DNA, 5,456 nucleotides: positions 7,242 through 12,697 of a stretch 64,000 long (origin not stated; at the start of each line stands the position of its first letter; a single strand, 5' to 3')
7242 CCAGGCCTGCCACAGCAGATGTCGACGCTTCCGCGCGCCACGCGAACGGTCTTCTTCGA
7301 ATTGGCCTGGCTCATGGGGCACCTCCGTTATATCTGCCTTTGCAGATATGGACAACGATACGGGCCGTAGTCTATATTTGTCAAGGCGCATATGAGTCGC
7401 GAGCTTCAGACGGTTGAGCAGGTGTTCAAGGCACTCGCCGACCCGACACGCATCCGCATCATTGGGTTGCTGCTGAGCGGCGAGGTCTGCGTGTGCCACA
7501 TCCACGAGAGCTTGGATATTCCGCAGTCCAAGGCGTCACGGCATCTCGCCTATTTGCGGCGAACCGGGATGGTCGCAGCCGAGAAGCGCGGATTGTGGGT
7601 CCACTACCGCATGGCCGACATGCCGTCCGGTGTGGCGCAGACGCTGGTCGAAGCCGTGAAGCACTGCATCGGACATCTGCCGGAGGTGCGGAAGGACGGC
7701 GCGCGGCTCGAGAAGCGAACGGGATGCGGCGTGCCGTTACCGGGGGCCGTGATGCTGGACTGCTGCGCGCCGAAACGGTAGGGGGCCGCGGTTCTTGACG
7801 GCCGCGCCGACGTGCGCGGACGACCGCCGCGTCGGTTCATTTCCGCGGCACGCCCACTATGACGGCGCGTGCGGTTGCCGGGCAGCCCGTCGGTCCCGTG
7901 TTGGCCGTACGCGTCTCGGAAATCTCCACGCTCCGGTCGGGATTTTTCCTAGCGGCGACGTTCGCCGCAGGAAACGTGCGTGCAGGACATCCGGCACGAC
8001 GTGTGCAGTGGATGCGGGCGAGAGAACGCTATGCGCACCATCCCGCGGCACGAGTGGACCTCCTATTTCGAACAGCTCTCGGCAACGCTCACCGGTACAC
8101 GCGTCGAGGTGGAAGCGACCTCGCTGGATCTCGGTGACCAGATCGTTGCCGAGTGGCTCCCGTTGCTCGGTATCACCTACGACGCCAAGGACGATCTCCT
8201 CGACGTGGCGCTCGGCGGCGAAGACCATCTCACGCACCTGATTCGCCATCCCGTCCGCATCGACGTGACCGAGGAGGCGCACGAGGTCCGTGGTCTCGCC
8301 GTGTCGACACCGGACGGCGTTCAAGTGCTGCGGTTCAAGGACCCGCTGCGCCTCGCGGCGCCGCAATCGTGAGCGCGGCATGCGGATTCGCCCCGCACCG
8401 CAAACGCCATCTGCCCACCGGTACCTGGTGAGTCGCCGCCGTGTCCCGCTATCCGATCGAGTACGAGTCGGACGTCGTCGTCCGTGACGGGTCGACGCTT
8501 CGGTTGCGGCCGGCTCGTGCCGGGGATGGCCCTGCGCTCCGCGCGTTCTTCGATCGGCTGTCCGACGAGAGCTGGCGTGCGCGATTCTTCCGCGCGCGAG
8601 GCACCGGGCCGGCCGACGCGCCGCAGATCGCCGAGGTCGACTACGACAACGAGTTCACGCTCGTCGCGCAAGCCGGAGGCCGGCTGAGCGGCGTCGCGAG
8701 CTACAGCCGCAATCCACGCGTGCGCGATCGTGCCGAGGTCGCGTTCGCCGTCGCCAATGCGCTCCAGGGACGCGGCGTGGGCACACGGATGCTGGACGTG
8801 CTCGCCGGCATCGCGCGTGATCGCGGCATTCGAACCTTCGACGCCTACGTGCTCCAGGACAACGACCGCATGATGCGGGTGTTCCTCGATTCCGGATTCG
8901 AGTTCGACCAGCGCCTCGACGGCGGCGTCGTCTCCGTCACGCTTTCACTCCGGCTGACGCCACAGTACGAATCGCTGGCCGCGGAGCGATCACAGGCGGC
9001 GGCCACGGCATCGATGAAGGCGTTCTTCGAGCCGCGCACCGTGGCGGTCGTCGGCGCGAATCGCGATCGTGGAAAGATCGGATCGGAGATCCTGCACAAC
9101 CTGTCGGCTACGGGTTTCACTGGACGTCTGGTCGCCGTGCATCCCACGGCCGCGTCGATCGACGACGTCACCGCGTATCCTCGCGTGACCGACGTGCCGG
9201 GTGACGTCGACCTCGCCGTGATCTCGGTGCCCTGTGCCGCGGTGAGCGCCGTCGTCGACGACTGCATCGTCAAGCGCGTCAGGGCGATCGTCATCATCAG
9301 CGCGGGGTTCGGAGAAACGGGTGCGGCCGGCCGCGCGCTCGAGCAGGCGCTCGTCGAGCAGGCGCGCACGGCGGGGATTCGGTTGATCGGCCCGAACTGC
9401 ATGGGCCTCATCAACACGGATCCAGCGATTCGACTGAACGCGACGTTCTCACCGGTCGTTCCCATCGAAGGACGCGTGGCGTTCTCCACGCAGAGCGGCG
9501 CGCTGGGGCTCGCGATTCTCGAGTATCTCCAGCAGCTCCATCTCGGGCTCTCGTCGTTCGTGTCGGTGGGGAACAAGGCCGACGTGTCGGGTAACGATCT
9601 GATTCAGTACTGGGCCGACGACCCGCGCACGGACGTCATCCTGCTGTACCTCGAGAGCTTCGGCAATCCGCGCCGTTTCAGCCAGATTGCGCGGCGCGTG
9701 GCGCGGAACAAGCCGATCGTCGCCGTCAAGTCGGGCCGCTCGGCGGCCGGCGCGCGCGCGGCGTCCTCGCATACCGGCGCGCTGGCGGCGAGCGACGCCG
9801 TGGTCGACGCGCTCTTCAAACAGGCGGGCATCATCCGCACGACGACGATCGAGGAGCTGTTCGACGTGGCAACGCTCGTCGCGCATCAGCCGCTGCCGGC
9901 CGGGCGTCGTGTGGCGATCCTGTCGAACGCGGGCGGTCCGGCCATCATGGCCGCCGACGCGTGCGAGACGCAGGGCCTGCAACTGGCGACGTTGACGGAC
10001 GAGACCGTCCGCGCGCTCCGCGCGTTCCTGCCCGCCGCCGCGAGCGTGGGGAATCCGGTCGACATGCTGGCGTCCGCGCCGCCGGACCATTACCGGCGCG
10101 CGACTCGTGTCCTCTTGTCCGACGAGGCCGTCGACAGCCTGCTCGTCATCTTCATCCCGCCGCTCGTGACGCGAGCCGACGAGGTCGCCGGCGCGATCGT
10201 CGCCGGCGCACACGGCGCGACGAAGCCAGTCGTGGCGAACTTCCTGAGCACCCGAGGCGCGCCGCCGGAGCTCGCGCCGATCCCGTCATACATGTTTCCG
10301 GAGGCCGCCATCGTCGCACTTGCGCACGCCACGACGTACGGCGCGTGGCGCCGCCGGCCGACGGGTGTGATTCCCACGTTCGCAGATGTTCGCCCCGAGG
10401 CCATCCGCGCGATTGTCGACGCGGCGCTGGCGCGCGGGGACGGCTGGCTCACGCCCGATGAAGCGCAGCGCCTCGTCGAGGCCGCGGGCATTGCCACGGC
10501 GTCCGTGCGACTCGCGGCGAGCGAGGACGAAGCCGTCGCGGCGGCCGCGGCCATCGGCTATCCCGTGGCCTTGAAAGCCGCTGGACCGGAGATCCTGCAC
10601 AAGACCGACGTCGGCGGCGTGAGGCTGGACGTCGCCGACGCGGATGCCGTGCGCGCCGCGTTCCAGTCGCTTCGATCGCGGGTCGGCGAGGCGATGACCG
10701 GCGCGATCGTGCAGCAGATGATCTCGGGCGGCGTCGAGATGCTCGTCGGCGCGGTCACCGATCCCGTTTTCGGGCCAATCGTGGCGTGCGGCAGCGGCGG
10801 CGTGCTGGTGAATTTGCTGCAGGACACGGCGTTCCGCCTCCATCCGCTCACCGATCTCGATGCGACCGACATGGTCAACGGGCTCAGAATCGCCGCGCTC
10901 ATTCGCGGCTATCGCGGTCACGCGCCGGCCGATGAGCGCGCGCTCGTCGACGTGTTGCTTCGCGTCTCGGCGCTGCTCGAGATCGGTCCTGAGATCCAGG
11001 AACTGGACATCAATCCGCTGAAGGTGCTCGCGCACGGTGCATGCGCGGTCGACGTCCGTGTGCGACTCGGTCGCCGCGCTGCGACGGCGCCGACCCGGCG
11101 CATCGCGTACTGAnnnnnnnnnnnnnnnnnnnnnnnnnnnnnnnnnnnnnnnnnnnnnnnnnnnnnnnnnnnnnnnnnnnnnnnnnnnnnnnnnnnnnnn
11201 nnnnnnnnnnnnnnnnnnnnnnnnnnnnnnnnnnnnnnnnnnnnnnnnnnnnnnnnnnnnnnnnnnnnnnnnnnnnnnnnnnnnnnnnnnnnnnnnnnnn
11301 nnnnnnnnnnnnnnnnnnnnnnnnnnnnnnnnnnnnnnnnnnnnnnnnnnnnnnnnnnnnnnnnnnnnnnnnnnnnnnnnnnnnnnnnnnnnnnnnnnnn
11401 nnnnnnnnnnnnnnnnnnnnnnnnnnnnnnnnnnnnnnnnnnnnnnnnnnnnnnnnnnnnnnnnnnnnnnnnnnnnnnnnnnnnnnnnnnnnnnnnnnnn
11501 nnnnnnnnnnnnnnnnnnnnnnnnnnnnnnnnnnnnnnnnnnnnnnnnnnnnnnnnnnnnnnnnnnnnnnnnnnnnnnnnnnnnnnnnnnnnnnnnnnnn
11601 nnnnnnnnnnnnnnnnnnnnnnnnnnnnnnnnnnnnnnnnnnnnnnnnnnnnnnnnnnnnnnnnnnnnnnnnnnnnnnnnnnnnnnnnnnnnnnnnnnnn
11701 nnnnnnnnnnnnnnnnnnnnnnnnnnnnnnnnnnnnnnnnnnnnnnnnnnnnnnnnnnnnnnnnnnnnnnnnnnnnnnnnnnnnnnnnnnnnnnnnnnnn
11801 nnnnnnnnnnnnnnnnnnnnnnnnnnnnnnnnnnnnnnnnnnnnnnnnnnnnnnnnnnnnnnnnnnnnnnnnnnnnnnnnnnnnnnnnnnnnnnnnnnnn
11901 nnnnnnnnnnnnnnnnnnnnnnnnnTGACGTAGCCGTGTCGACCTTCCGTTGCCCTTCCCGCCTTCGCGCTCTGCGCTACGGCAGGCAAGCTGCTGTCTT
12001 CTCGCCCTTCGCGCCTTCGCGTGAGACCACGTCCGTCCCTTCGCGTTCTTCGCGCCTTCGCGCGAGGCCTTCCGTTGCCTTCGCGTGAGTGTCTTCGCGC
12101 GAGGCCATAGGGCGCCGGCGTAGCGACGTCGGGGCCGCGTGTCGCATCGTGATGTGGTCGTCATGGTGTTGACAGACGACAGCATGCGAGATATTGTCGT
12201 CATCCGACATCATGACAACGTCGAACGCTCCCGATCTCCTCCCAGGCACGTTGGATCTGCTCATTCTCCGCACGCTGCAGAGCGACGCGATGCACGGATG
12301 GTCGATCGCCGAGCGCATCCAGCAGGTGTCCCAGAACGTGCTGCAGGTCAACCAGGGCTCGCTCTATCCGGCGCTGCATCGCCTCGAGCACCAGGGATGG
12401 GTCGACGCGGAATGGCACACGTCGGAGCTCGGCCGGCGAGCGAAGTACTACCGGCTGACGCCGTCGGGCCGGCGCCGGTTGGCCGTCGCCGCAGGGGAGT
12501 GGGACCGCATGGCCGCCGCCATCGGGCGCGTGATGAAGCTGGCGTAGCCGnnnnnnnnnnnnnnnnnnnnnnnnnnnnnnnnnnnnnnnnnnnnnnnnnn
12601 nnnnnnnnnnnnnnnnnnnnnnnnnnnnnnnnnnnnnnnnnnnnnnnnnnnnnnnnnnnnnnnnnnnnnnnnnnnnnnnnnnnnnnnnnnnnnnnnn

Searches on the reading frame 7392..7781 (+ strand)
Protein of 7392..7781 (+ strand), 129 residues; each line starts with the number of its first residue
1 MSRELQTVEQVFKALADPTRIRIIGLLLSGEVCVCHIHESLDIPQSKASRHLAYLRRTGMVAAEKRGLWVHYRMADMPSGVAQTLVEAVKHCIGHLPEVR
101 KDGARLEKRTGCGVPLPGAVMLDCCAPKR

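Call 24: search_protein_families(library=pfam, proteins=[window:7392-7781:+], max_evalue=0.00001)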
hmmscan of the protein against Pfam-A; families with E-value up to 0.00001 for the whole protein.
window:7392-7781:+ (129 aa): 1 family
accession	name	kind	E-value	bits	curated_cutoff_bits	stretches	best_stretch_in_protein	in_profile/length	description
PF01022.26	HTH_5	-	4.4e-12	46.1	22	1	17-61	1-45/47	Bacterial regulatory protein, arsR family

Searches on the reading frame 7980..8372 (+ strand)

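Call 24: search_protein_families(library=pfam, proteins=[window:7980-8372:+], max_evalue=0.00001)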
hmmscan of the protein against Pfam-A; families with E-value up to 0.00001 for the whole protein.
window:7980-8372:+ (130 aa): 1 family
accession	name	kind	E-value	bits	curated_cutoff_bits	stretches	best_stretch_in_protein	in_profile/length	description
PF17269.7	DUF5335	-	7e-32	109.9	27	1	18-126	2-108/110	Family of unknown function (DUF5335)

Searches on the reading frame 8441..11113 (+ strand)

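Call 24: search_protein_families(library=pfam, proteins=[window:8441-11113:+], max_evalue=0.00001)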
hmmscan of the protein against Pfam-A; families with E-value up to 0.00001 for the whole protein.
window:8441-11113:+ (890 aa): 7 families
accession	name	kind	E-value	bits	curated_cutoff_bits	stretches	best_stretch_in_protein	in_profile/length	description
PF13549.11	ATP-grasp_5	-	3.2e-74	249.5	27.6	1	662-876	2-221/221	ATP-grasp domain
PF13607.11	Succ_CoA_lig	-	5.6e-59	198.3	27.4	1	343-479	1-137/138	Succinyl-CoA ligase like flavodoxin domain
PF13380.12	CoA_binding_2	-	2.1e-22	80.2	22.8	1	199-325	1-115/116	CoA binding domain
PF19045.5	Ligase_CoA_2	-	2.1e-13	51.1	23.7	1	491-631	1-141/162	Ligase-CoA domain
PF00583.31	Acetyltransf_1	-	1.7e-12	48.1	20.7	1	52-153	15-116/116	Acetyltransferase (GNAT) family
PF02629.25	CoA_binding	-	8e-10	39.8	22.3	1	198-289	3-97/97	CoA binding domain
PF13302.13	Acetyltransf_3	-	1.3e-07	32.8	25.4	1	20-154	2-138/138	Acetyltransferase (GNAT) domain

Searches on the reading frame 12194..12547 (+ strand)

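Call 24: search_protein_families(library=pfam, proteins=[window:12194-12547:+], max_evalue=0.00001)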
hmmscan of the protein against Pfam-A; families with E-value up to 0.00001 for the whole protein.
window:12194-12547:+ (117 aa): 1 family
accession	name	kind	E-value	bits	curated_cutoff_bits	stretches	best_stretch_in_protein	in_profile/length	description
PF03551.20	PadR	-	7.5e-23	80.8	27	1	24-97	1-74/75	Transcriptional regulator PadR-like family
